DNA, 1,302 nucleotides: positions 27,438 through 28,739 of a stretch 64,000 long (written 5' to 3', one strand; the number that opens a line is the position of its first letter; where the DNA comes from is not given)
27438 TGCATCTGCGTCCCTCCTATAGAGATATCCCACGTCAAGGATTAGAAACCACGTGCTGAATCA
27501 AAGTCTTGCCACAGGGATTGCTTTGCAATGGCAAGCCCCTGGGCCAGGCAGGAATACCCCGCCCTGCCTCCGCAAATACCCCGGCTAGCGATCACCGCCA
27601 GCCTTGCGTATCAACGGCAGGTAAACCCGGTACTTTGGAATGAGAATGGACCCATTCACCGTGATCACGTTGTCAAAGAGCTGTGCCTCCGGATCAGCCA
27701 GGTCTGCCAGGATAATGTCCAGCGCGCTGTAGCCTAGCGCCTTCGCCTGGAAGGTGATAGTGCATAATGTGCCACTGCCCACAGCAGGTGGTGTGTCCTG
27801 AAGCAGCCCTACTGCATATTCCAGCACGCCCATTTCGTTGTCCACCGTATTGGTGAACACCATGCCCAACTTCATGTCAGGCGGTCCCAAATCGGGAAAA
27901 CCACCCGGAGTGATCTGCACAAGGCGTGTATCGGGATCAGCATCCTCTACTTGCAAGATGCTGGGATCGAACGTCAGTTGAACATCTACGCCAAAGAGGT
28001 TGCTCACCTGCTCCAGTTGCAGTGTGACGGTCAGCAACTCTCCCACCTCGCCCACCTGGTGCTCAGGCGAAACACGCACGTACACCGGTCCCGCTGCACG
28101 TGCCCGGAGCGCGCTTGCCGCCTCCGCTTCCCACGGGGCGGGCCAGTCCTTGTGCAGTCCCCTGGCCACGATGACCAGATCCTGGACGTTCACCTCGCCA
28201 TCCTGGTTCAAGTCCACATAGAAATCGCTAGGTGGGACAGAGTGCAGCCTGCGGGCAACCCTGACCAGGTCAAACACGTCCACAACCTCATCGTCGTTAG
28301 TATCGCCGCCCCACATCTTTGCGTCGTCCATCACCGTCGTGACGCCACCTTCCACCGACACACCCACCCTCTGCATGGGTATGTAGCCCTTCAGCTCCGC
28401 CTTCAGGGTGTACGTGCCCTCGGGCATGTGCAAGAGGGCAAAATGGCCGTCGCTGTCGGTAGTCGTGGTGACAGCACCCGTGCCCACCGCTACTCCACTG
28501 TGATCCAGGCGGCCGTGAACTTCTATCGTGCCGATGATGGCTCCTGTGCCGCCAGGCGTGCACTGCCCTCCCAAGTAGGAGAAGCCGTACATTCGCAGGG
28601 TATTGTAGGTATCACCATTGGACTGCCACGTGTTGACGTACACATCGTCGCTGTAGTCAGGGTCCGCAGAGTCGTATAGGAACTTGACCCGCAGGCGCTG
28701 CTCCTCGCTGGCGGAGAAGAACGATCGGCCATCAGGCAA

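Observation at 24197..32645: Three-gene cell-surface assembly module: LysM-anchored cohesin protein, a second secreted cohesin protein, and a giant protein carrying both a dockerin and a cohesin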

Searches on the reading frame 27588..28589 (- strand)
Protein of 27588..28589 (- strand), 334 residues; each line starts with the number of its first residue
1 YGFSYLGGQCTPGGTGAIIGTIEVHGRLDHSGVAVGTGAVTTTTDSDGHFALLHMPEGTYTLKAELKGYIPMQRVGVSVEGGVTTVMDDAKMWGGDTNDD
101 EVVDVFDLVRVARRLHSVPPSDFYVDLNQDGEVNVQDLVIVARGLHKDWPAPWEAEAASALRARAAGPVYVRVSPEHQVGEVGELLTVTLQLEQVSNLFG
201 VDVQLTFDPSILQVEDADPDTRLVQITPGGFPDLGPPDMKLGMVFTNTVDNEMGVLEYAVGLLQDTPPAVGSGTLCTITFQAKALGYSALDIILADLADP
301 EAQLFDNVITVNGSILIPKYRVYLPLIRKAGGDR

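Call 66: predict_structure(alignment_id=A4)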
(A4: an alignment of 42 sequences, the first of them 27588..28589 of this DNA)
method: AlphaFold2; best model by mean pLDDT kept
length: 334 residues; sequences in the alignment: 42
mean_pLDDT: 91.9   pTM: 0.85
mean pLDDT of the five models: 91.9, 91.6, 90.9, 90.2, 89.8
residues with pLDDT >= 90: 275; 70-90: 35; 50-70: 15; < 50: 9
segments of 3 or more residues with pLDDT < 50: 1-9
pLDDT, mean of each block of 10 residues (from residue 1): 47 86 96 97 98 97 97 97 96 95 96 94 94 97 94 77 75 98 98 96 98 92 89 90 94 98 94 97 98 97 95 97 82 63
secondary structure, 60 per line:
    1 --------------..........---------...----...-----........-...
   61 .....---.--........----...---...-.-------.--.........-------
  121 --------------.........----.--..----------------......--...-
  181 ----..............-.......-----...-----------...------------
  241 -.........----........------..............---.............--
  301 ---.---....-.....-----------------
elements in order: E15-24 E34-36 E41-43 E49-56 E58-65 E72-79 E84-86 E90-92 H105-113 H135-143 E169-174 E177-179 E185-198 E200-206 E212-214 E226-228 E242-250 E255-262 E269-282 E286-298 E308-311 E313-317

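Call 69: fold_search(model_id=the predicted structure, library=pdb)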
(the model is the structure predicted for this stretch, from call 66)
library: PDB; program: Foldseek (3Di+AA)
matches with E <= 10: 2000; with E <= 0.001: 87
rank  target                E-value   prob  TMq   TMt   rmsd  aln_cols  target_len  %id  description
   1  3ghp_A                1.5e-10  1.00  0.40  0.67   8.7       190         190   16  Structure of the second type II cohesin module from the adaptor ScaA scaffoldin of Acetivibrio cellulolyticus (includi (released 2009-06-23)
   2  4fl4_I                3.1e-10  1.00  0.36  0.39   3.3       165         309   18  Scaffoldin conformation and dynamics revealed by a ternary complex from the Clostridium thermocellum cellulosome (released 2012-06-27)
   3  6kgf_C                3.5e-10  1.00  0.35  0.74   3.1       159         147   20  Crystal structure of CaDoc0917(R16D)-CaCohA2 complex at pH 8.2 (released 2020-07-08)
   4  4fl4_K                8.1e-10  1.00  0.33  0.63   4.9       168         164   17  Scaffoldin conformation and dynamics revealed by a ternary complex from the Clostridium thermocellum cellulosome (released 2012-06-27)
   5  5m0y_A                8.6e-10  1.00  0.37  0.67   3.3       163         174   18  Crystal Structure of the CohScaA-XDocCipB type II complex from Clostridium thermocellum at 1.5Angstrom resolution (released 2017-09-06)
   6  4u3s_B                1.0e-09  1.00  0.35  0.71   3.1       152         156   23  Crystal structure of Coh3ScaB-XDoc_M1ScaA complex: A N-terminal interface mutant of type II Cohesin-X-Dockerin complex (released 2015-07-29)
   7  4fl4_B                1.1e-09  1.00  0.35  0.67   4.4       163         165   18  Scaffoldin conformation and dynamics revealed by a ternary complex from the Clostridium thermocellum cellulosome (released 2012-06-27)
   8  3fnk_C                1.1e-09  1.00  0.37  0.67   3.3       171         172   18  Crystal structure of the second type II cohesin module from the cellulosomal adaptor ScaA scaffoldin of Acetivibrio ce (released 2009-06-23)
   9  2xdh                  1.3e-09  1.00  0.34  0.79   3.1       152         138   16  Non-cellulosomal cohesin from the hyperthermophilic archaeon Archaeoglobus fulgidus (released 2010-05-26)
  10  4fl4_C                1.3e-09  1.00  0.36  0.39   3.3       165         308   18  Scaffoldin conformation and dynamics revealed by a ternary complex from the Clostridium thermocellum cellulosome (released 2012-06-27)
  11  5lxv_A                1.4e-09  1.00  0.36  0.66   4.0       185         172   17  Crystal structure of Ruminococcus flavefaciens scaffoldin C cohesin in complex with a dockerin from an uncharacterized (released 2016-10-19)
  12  4wi0_B                1.6e-09  1.00  0.36  0.73   2.8       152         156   23  Crystal structure of Coh3ScaB-XDoc_M2ScaA complex: A C-terminal interface mutant of type II Cohesin-X-Dockerin complex (released 2015-10-07)
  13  3fnk_A                1.6e-09  1.00  0.37  0.68   3.3       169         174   16  Crystal structure of the second type II cohesin module from the cellulosomal adaptor ScaA scaffoldin of Acetivibrio ce (released 2009-06-23)
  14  3kcp_A                2.0e-09  1.00  0.37  0.40   3.0       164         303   17  Crystal structure of interacting Clostridium thermocellum multimodular components (released 2010-02-09)
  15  2b59_A                2.0e-09  1.00  0.38  0.72   3.3       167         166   17  The type II cohesin dockerin complex (released 2005-10-11)
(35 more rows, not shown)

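Call 78: find_homologous_proteins(query=window:27588-28589:-, max_evalue=0.00001)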
Query window:27588-28589:- (334 aa): 6 proteins with E <= 0.00001 among 8000 candidates.
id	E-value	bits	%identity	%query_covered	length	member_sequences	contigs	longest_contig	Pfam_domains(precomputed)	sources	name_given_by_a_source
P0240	9.5e-14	69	41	40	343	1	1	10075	PF00963.25,PF01476.27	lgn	-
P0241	3.8e-13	67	40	32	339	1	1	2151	PF00963.25,PF01476.27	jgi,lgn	jgi:LysM repeat protein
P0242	1.2e-12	66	40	40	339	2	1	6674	PF00963.25,PF01476.27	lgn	-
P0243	7.3e-7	47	27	75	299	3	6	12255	PF00404.25,PF00963.25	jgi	jgi:hypothetical protein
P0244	1.6e-6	46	29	42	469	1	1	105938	PF00963.25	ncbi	-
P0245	6.0e-6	44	32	42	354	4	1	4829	PF01476.27,PF23462.2,PF23473.2,PF23472.2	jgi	-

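Call 80: find_encoding_contigs(protein=P0243, flank=6000, max_places=2)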
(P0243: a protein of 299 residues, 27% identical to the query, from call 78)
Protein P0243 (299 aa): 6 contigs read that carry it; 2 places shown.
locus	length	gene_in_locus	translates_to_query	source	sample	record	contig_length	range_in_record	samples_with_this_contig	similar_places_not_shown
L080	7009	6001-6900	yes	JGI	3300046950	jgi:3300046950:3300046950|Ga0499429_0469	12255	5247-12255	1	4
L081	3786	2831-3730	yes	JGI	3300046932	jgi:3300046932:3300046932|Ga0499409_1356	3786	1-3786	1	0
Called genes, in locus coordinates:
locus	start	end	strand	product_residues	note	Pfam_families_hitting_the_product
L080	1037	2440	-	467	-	PF00006:ATP-synt_ab, PF22919:ATP-synt_VA_C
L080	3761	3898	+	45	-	-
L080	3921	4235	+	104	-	-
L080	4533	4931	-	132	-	-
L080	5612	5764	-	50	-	-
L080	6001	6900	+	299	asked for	PF00404:Dockerin_1 (weak), PF00963:Cohesin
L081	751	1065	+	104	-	-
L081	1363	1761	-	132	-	-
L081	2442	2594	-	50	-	-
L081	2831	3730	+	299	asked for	PF00404:Dockerin_1 (weak), PF00963:Cohesin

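Call 81: find_encoding_contigs(protein=P0240, flank=8000, max_places=1)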
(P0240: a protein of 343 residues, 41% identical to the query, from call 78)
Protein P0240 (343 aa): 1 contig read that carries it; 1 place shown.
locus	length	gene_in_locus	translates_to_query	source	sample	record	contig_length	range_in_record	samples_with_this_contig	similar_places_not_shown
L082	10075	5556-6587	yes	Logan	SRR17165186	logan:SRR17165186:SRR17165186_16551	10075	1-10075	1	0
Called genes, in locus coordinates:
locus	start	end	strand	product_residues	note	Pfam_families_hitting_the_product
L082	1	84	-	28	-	?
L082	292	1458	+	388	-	PF00583:Acetyltransf_1 (faint)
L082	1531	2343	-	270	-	PF00795:CN_hydrolase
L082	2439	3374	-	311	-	PF01479:S4, PF00849:PseudoU_synth_2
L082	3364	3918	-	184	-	PF01252:Peptidase_A8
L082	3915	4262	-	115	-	PF01258:zf-dskA_traR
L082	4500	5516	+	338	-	PF13620:CarboxypepD_reg (weak)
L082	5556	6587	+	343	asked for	PF00963:Cohesin, PF01476:LysM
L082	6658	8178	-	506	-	PF13231:PMT_2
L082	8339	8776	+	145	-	PF13237:Fer4_10, PF13247:Fer4_11, PF00037:Fer4 (weak), PF12838:Fer4_7, PF13187:Fer4_9, PF13484:Fer4_16 (weak), PF14697:Fer4_21, PF12838:Fer4_7, +12 more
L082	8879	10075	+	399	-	?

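Call 82: find_encoding_contigs(protein=P0244, flank=8000, max_places=1)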
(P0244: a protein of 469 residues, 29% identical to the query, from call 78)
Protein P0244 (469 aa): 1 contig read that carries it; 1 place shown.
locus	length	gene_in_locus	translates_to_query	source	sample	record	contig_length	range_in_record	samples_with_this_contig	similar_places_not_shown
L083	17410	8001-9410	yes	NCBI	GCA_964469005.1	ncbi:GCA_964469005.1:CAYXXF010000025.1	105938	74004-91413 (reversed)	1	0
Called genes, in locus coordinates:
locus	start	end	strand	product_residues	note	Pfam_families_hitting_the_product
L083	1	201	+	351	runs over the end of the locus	-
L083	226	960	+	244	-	PF00963:Cohesin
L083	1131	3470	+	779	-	PF00404:Dockerin_1 (weak)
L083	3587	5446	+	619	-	PF00251:Glyco_hydro_32N (faint), PF04041:Glyco_hydro_130 (faint), PF22847:Glyco_hydro_43_rel (weak), PF00963:Cohesin (weak)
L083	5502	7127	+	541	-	-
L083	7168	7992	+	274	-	-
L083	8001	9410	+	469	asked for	PF00963:Cohesin (weak)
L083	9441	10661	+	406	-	-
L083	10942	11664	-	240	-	-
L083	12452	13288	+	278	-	PF07603:Lcl_C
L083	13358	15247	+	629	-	-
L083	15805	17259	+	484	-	PF00171:Aldedh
